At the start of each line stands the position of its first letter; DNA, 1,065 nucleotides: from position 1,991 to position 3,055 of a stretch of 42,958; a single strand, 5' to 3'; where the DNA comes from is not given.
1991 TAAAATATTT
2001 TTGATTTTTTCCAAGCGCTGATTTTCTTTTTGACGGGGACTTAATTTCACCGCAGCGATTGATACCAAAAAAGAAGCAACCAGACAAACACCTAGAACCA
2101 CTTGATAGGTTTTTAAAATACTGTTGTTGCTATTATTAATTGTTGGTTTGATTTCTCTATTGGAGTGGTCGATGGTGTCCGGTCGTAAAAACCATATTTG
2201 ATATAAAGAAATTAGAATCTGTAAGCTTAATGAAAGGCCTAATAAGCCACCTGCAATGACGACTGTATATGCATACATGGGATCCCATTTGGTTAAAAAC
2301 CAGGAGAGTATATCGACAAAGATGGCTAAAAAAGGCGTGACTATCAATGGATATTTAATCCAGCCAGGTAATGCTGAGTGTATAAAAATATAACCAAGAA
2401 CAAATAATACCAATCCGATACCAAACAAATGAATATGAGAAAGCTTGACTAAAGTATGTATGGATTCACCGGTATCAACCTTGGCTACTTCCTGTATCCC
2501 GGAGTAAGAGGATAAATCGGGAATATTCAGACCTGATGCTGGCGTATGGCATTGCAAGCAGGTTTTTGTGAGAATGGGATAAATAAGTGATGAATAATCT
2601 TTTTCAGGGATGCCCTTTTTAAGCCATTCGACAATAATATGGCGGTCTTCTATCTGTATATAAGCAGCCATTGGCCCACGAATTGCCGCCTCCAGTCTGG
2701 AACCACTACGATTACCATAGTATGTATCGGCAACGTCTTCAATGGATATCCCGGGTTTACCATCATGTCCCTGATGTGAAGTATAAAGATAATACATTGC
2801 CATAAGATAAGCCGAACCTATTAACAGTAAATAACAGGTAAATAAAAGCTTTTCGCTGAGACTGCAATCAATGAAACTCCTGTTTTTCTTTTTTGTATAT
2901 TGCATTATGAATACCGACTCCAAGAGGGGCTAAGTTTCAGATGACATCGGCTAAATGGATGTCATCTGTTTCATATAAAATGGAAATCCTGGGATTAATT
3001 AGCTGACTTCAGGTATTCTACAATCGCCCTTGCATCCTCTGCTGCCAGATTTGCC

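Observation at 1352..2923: Fusion architecture: unknown 4-TM heme-c domain joined to a complete NqrC module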

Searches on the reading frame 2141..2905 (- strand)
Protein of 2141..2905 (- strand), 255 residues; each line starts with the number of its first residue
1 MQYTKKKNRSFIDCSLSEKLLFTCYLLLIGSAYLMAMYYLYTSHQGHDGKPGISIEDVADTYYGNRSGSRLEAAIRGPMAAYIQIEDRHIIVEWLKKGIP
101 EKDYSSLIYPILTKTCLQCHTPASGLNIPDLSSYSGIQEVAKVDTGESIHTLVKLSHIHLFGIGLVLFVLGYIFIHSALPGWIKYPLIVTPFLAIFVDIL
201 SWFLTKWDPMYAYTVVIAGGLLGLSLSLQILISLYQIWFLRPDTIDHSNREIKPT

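Call 7: find_homologous_proteins(query=window:2141-2905:-, max_evalue=0.001)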
Query seq(255 aa) (255 aa): 720 proteins with E <= 0.001 among 2132 candidates; the best 120 are listed.
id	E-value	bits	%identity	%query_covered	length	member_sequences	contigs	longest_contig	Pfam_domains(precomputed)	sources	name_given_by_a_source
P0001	3.7e-142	490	85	100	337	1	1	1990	PF27139.1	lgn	-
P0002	8.2e-134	463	82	96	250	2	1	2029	PF27139.1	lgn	-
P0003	6.9e-129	447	77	100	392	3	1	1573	PF27139.1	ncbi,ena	-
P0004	4.8e-126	437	78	95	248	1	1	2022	PF27139.1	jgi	-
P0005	9.4e-122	423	74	94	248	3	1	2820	PF27139.1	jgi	-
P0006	1.1e-113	397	70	91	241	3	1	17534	PF27139.1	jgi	-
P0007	3.0e-112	392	71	93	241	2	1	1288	PF27139.1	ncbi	-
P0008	4.1e-112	392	71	92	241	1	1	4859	PF27139.1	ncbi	-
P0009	9.0e-112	391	73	92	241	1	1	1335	PF27139.1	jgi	-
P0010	1.3e-111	390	69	95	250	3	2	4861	PF27139.1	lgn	-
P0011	1.5e-111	390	69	95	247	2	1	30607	PF27139.1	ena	-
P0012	1.7e-111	390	70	92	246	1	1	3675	PF27139.1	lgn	-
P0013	2.0e-111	390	72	92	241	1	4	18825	PF27139.1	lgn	-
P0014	2.4e-111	389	70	95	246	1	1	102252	PF27139.1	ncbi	ncbi:MAG: hypothetical protein ACC641_00415 [Acidiferrobacterales bacterium]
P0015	2.6e-111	389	71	93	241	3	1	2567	PF27139.1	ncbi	-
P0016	4.7e-111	388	71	92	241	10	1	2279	PF27139.1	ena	-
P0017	8.8e-111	387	68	97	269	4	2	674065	PF27139.1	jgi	jgi:hypothetical protein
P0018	1.0e-110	387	68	94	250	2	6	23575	PF27139.1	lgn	-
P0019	1.3e-110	387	72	92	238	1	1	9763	PF27139.1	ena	-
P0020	1.9e-110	386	79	85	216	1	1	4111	PF27139.1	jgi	-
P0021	3.9e-110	385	71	92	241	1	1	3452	PF27139.1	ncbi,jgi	-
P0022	6.8e-110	385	67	96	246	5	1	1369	PF27139.1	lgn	-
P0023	9.3e-110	384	71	92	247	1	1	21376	PF27139.1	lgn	-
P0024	1.4e-109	384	69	92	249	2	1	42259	PF27139.1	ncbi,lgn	-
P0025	1.5e-109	383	70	92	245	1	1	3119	PF27139.1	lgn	-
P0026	2.2e-109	383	71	92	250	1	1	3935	PF27139.1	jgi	-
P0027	3.3e-109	382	69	95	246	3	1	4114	PF27139.1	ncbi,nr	ncbi:MAG: hypothetical protein BMS9Abin08_1670 [Gammaproteobacteria bacterium]|nr:MAG: hypothetical 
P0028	4.0e-109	382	71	92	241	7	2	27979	PF27139.1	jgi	jgi:hypothetical protein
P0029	4.4e-109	382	70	92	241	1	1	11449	PF27139.1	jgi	jgi:hypothetical protein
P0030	5.4e-109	382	68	95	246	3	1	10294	PF27139.1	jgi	-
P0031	6.7e-109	381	69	95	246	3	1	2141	PF27139.1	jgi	jgi:hypothetical protein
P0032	1.3e-108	380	72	91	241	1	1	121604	PF27139.1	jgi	jgi:hypothetical protein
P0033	1.4e-108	380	68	94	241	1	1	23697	PF27139.1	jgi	jgi:hypothetical protein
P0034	1.9e-108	380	69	92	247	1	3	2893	PF27139.1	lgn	-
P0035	2.2e-108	380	68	94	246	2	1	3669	PF27139.1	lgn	-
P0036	3.7e-108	379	67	95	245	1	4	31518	PF27139.1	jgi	-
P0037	4.3e-108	379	70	92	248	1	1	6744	PF27139.1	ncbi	-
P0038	6.2e-108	378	64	98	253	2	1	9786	PF27139.1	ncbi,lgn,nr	ncbi:MAG TPA: hypothetical protein ENJ19_06100 [Gammaproteobacteria bacterium]|nr:hypothetical prote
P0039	6.9e-108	378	70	92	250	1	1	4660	PF27139.1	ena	-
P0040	7.5e-108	378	68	95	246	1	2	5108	PF27139.1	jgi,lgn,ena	-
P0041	1.1e-107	377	69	94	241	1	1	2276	PF27139.1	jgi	jgi:hypothetical protein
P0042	1.2e-107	377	67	92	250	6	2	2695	PF27139.1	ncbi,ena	-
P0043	1.2e-107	377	66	92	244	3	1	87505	PF27139.1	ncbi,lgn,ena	-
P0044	1.2e-107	377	70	92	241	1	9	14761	PF27139.1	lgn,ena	-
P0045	1.3e-107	377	66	96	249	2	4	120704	PF27139.1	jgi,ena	-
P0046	1.6e-107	377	69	93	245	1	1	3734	PF27139.1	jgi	-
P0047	2.1e-107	376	69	95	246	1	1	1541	PF27139.1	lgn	-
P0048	2.7e-107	376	69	95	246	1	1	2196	PF27139.1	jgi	-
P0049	3.6e-107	376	68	95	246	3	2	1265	PF27139.1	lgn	-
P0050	7.0e-107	375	66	92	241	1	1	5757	PF27139.1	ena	-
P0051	7.7e-107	375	67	95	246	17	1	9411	PF27139.1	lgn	-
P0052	1.0e-106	374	69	92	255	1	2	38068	PF27139.1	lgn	-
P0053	1.1e-106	374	67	96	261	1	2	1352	PF27139.1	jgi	-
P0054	1.2e-106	374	69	92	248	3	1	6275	PF27139.1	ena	-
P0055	2.0e-106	373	71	92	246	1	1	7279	PF27139.1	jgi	-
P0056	2.0e-106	373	67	91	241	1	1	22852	PF27139.1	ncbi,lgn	-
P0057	2.6e-106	373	69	93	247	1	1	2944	PF27139.1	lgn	-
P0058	3.0e-106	373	70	92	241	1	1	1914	PF27139.1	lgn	-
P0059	3.2e-106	373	70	91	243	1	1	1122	PF27139.1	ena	-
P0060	4.0e-106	372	70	89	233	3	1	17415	PF27139.1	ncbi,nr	ncbi:MAG: hypothetical protein HY245_01315 [Rhizobiales bacterium]|nr:hypothetical protein [Hyphomic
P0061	5.1e-106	372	69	92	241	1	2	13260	PF27139.1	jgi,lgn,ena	-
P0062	5.4e-106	372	71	92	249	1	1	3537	PF27139.1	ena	-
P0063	5.6e-106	372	68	92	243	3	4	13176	PF27139.1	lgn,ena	-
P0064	5.8e-106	372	67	95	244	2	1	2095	PF27139.1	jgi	jgi:hypothetical protein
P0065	7.2e-106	371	67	92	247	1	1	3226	PF27139.1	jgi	-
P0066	7.4e-106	371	65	98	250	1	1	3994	PF27139.1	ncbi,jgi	-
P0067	8.4e-106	371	70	91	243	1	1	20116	PF27139.1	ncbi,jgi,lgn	-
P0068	8.5e-106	371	64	97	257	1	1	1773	PF27139.1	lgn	-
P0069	9.9e-106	371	69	92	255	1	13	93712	PF27139.1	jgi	jgi:hypothetical protein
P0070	1.0e-105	371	69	91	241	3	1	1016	PF27139.1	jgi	-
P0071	1.1e-105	371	68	95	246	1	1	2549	PF27139.1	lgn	-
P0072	1.1e-105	371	70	92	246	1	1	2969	PF27139.1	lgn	-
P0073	1.4e-105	370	66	93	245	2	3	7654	PF27139.1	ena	-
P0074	1.4e-105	370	69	92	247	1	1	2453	PF27139.1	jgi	-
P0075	1.6e-105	370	67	92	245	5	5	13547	PF27139.1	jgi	jgi:hypothetical protein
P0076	2.0e-105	370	69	92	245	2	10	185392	PF27139.1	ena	-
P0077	2.5e-105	370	66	95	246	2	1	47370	PF27139.1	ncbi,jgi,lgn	-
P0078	2.9e-105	369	66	95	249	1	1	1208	PF27139.1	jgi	-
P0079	3.2e-105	369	69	93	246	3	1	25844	PF27139.1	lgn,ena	-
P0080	3.2e-105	369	69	93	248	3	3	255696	PF27139.1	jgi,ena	-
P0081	3.9e-105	369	68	95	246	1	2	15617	PF27139.1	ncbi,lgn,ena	-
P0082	4.5e-105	369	69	91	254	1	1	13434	PF27139.1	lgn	-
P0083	4.6e-105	369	66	92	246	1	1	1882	PF27139.1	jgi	jgi:hypothetical protein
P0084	5.6e-105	368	66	94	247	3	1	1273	PF27139.1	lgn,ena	-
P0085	8.9e-105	368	68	92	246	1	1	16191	PF27139.1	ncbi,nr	ncbi:MAG: elongation factor-1 alpha [Thiogranum sp.]|nr:elongation factor-1 alpha [Thiogranum sp.]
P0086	9.5e-105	368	67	95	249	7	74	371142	PF27139.1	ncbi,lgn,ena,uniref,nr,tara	ncbi:hypothetical protein [Marinobacter sp. SS8-8]|uniref:hypothetical protein n=1 Tax=Marinobacter 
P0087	1.2e-104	367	65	95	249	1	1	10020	PF27139.1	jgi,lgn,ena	-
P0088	1.4e-104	367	65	95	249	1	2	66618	PF27139.1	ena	-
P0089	1.6e-104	367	65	95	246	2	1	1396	PF27139.1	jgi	-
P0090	1.7e-104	367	64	93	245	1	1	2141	PF27139.1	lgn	-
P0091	1.8e-104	367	68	95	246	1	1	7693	PF27139.1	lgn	-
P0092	2.0e-104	367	65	94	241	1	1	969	PF27139.1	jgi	jgi:hypothetical protein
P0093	2.8e-104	366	69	92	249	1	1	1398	PF27139.1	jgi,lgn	-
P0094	2.9e-104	366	63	95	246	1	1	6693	PF27139.1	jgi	jgi:hypothetical protein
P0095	3.3e-104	366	65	93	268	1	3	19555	PF27139.1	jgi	-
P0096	3.8e-104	366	66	93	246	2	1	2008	PF27139.1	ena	-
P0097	4.4e-104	365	67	92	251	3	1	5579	PF27139.1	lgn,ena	-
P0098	5.9e-104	365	67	91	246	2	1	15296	PF27139.1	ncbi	-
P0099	8.5e-104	365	69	92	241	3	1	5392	PF27139.1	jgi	-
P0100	8.8e-104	365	67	92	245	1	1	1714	PF27139.1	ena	-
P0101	1.3e-103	364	66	92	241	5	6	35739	PF27139.1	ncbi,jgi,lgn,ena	jgi:hypothetical protein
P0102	1.4e-103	364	66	93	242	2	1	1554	PF27139.1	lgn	-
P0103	1.7e-103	364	68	91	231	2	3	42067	PF27139.1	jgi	-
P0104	2.3e-103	363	70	89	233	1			PF27139.1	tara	tara:strand:- start:368 stop:1069 length:702 start_codon:yes stop_codon:yes gene_type:complete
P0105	2.6e-103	363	68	92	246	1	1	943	PF27139.1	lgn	-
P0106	4.1e-103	362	67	92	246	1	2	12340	PF27139.1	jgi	-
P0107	5.5e-103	362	66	95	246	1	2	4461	PF27139.1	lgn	-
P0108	5.5e-103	362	66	91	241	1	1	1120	PF27139.1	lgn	-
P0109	5.9e-103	362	63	96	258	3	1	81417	PF27139.1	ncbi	-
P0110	6.8e-103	362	65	93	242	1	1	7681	PF27139.1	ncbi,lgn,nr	ncbi:MAG: hypothetical protein Q7S51_10165 [Gallionellaceae bacterium]|nr:hypothetical protein [Gall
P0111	7.8e-103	361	65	92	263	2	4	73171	PF27139.1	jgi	-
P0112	1.0e-102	361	61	96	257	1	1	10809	PF27139.1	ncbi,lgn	-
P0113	1.2e-102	361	69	92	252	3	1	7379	PF27139.1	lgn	-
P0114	1.3e-102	361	63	92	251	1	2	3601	PF27139.1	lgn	-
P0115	1.7e-102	360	64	93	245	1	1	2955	PF27139.1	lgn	-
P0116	1.8e-102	360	67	91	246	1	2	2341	PF27139.1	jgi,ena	-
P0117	3.0e-102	360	65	96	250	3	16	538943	PF27139.1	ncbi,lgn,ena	-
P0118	3.6e-102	359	66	92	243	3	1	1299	PF27139.1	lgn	-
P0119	3.7e-102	359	65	91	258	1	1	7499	PF27139.1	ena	-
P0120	4.0e-102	359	63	93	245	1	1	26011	PF27139.1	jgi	jgi:hypothetical protein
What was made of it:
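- The bundle is 63-85% identical to stand-alone proteins that have no NqrC or NqrF (call 7), so it was not remodelled for a new task. Most family members are stand-alone proteins of about 245 aa (call 7).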

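Call 9: find_encoding_contigs(protein=P0086, flank=8000, max_places=3)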
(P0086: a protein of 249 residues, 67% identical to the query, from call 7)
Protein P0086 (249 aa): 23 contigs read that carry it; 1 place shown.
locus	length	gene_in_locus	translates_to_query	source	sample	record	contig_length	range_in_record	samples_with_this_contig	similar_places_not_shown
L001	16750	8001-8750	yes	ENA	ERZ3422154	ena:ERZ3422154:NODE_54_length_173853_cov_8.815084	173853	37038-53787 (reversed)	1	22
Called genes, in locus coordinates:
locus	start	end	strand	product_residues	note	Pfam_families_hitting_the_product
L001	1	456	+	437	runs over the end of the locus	PF25371:DUF7884, PF02353:CMAS, PF08704:GCD14 (weak), PF13489:Methyltransf_23, PF13847:Methyltransf_31, PF08241:Methyltransf_11, PF08242:Methyltransf_12, PF13649:Methyltransf_25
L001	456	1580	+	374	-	PF01494:FAD_binding_3 (weak), PF13450:NAD_binding_8 (weak)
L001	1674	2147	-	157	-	PF00210:Ferritin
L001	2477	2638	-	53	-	-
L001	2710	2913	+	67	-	-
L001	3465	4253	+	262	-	PF03958:Secretin_N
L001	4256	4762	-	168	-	PF00226:DnaJ (weak)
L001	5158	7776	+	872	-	PF12794:MscS_TM, PF21088:MS_channel_1st, PF00924:MS_channel_2nd, PF21082:MS_channel_3rd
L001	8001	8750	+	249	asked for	PF27139:Aq_1264_TM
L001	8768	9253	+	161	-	-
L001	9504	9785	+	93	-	PF22178:Gp5_trimer_C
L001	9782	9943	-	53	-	-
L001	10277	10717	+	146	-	-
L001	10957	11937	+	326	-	PF00056:Ldh_1_N, PF02866:Ldh_1_C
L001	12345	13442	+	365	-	PF25917:BSH_RND, PF25973:BSH_CzcB, PF25944:Beta-barrel_RND, PF25954:Beta-barrel_RND_2, PF25967:RND-MFP_C, PF25975:CzcB_C (weak), PF25989:YknX_C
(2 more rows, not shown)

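Call 10: find_encoding_contigs(protein=P0017, flank=8000, max_places=2)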
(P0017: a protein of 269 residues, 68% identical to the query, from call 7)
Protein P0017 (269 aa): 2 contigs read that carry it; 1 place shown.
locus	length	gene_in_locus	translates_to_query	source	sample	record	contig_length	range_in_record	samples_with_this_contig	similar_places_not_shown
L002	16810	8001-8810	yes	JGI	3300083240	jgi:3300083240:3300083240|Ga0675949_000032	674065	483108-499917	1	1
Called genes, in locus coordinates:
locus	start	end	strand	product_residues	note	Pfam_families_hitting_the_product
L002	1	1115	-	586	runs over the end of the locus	PF03098:An_peroxidase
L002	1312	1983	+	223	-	PF00702:Hydrolase, PF13419:HAD_2, PF13242:Hydrolase_like (faint)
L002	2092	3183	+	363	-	PF01212:Beta_elim_lyase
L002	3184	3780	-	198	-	PF09335:VTT_dom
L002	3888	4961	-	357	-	PF00762:Ferrochelatase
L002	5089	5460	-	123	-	-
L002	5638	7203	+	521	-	PF04932:Wzy_C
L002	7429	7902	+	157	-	-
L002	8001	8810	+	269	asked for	PF27139:Aq_1264_TM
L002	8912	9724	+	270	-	PF00106:adh_short, PF08659:KR, PF13561:adh_short_C2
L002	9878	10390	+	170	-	-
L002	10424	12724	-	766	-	PF00390:malic, PF03949:Malic_M, PF01515:PTA_PTB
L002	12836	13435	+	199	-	PF08712:Nfu_N, PF01106:NifU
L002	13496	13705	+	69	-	PF07311:Dodecin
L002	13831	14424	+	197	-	PF00881:Nitroreductase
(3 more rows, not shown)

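Call 31: search_protein_representatives(protein=window:2141-2905:-)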
Query: 255 residues. Proteins with E-value up to 0.001 (for the whole library): 772; up to 1e-10: 357; up to 1e-30: 55. The best 150 are listed.
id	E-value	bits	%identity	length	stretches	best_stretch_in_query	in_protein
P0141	5.4e-86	304.5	55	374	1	7-247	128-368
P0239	7.9e-83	294.2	55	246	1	9-242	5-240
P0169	6.1e-76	271.6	69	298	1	35-210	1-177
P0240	1.2e-73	264.1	47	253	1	6-241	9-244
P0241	1.2e-63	231.3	44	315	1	10-239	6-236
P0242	2.5e-60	220.4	44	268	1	10-242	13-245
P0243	4.0e-60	219.7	45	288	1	28-243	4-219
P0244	6.2e-60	219.1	42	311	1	9-242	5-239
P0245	2.9e-58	213.7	39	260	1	9-244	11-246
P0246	1.8e-56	207.8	43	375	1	6-239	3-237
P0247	1.5e-55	204.7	41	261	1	5-239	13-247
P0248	4.7e-53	196.6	38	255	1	16-241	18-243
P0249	4.5e-52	193.4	57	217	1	39-194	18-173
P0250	8.1e-49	182.7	63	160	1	92-241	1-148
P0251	1.1e-48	182.3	43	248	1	13-240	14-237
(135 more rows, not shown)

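Call 36: search_solved_structures(query=A3, max_evalue=10, show_alignments=2)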
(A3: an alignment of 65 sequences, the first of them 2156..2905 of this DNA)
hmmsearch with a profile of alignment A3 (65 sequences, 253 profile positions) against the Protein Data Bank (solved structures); distinct sequences matched with E-value up to 10: 32.
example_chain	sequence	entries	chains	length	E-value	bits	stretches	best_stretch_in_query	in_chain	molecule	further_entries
9l08_A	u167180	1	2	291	2.5e-07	33.7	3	85-133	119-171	Covalently Connected Cytochrome c555 trimer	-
4rlr_A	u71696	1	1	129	0.0027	20.5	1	102-132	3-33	Cytochrome c, 1 heme-binding site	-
5c2v_A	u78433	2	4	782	0.015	18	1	102-124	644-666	HYDRAZINE SYNTHASE ALPHA SUBUNIT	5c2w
5mab_A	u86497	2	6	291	0.019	17.7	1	90-139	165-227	FoxE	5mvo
8smr_G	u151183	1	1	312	0.077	15.7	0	109-126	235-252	Cbb3-type cytochrome c oxidase subunit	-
5z25_A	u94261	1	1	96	0.24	14.1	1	85-133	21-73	Cytochrome c552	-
6xkw_p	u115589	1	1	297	0.33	13.6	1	85-125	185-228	Cbb3-type cytochrome c oxidase subunit CcoP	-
1b7v_A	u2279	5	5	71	0.49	13.1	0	109-123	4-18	PROTEIN (CYTOCHROME C-553) | CYTOCHROME C-553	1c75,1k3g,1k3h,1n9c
7rh5_O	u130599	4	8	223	0.69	12.6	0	109-123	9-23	Cytochrome bc1 complex cytochrome c subunit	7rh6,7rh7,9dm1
8snh_G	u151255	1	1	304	0.8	12.4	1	109-126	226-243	Cbb3-type cytochrome c oxidase subunit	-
6hwh_M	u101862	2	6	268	0.98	12.1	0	109-123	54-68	Cytochrome bc1 complex cytochrome c subunit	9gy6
8ovc_O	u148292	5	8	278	1.1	11.9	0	109-123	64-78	Cytochrome bc1 complex cytochrome c subunit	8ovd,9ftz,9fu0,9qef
6adq_C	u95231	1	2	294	1.3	11.7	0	109-123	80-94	Cytochrome bc1 complex cytochrome c subunit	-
3ouq_A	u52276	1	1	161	1.4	11.6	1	94-126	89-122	Cytochrome c family protein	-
4h0k_A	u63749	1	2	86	1.5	11.5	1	109-126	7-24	Cytochrome c6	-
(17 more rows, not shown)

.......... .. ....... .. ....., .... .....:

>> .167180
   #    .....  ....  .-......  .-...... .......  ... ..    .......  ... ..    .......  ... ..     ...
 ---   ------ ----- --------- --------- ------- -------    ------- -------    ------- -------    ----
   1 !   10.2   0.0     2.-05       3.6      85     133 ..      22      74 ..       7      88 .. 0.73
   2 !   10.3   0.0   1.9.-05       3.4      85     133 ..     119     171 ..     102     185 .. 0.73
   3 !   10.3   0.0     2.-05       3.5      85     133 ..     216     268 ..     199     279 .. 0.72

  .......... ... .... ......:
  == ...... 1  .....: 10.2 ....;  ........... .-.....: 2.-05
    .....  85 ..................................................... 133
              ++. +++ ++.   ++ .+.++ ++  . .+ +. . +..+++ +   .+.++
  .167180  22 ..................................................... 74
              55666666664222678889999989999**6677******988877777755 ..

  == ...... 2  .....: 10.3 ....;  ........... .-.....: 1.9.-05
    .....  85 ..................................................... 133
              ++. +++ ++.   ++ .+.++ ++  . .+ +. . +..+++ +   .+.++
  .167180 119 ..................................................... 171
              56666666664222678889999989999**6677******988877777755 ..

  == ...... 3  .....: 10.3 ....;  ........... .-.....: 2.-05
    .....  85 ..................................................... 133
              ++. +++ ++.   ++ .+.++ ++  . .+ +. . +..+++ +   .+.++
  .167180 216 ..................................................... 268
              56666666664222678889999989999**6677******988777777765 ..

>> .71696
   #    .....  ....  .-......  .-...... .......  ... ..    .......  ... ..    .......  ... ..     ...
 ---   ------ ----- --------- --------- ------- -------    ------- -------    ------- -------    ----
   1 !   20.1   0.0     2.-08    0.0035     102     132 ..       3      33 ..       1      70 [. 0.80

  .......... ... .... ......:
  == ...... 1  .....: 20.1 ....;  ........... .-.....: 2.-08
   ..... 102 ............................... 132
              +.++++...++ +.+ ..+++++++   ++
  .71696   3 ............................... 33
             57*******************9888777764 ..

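Call 39: find_encoding_contigs(protein=P0117, flank=6000, max_places=3)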
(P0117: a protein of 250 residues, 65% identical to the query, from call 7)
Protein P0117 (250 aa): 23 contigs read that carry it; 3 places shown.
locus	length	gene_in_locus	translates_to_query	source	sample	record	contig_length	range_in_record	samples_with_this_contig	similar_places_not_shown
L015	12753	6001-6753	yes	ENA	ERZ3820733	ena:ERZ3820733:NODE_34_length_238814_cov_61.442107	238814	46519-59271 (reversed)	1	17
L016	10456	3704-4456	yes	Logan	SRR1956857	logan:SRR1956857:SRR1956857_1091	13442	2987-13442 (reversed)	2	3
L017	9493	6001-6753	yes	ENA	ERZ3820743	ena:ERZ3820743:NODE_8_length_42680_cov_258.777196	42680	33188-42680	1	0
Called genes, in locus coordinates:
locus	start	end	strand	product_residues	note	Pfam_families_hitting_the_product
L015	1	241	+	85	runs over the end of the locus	PF00403:HMA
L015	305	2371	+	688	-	PF00456:Transketolase_N, PF02779:Transket_pyr, PF22613:Transketolase_C_1, PF02780:Transketolase_C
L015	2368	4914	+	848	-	PF11897:DUF3417, PF00343:Phosphorylase, PF28476:GlgP_C (weak)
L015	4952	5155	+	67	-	PF04945:YHS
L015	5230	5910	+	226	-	PF04191:PEMT (weak)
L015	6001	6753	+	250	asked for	PF27139:Aq_1264_TM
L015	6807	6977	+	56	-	-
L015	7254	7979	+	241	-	PF06965:Na_H_antiport_1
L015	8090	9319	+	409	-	PF00083:Sugar_tr, PF07690:MFS_1, PF12832:MFS_1_like (weak), PF07690:MFS_1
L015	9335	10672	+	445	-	PF00324:AA_permease, PF13520:AA_permease_2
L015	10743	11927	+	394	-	PF00999:Na_H_Exchanger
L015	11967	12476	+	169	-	PF04945:YHS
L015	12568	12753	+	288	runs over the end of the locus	PF00561:Abhydrolase_1, PF12146:Hydrolase_4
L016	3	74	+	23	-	?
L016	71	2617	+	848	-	PF11897:DUF3417, PF00343:Phosphorylase, PF28476:GlgP_C (weak)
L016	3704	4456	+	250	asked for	PF27139:Aq_1264_TM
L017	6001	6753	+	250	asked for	PF27139:Aq_1264_TM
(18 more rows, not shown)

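Call 41: find_encoding_contigs(protein=P0014, flank=6000, max_places=2)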
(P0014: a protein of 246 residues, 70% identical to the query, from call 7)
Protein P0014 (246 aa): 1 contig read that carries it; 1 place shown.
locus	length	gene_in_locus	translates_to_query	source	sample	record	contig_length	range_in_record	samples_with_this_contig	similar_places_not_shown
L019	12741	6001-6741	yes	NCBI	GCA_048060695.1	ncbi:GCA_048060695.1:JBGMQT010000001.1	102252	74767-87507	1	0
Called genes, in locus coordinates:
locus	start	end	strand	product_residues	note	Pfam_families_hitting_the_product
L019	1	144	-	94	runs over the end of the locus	PF13192:Thioredoxin_3, PF00462:Glutaredoxin (faint)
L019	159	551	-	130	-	-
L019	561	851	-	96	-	PF00403:HMA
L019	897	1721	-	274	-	-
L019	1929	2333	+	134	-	PF00376:MerR, PF13411:MerR_1, PF09278:MerR-DNA-bind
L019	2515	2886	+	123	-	PF02411:MerT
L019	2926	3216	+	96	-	PF00403:HMA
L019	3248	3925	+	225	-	PF03243:MerB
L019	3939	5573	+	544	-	PF00403:HMA, PF03486:HI0933_like (faint), PF07992:Pyr_redox_2, PF12831:FAD_oxidored, PF13738:Pyr_redox_3, PF00070:Pyr_redox, PF02852:Pyr_redox_dim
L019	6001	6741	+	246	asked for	PF27139:Aq_1264_TM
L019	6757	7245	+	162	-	-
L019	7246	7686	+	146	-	-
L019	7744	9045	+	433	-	PF02321:OEP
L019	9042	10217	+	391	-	PF25917:BSH_RND, PF25919:BSH_CusB, PF25973:BSH_CzcB, PF25869:3HB_CusB (weak), PF25944:Beta-barrel_RND, PF25954:Beta-barrel_RND_2, PF25990:Beta-barrel_YknX (weak)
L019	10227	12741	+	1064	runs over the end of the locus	PF00873:ACR_tran, PF03176:MMPL (faint)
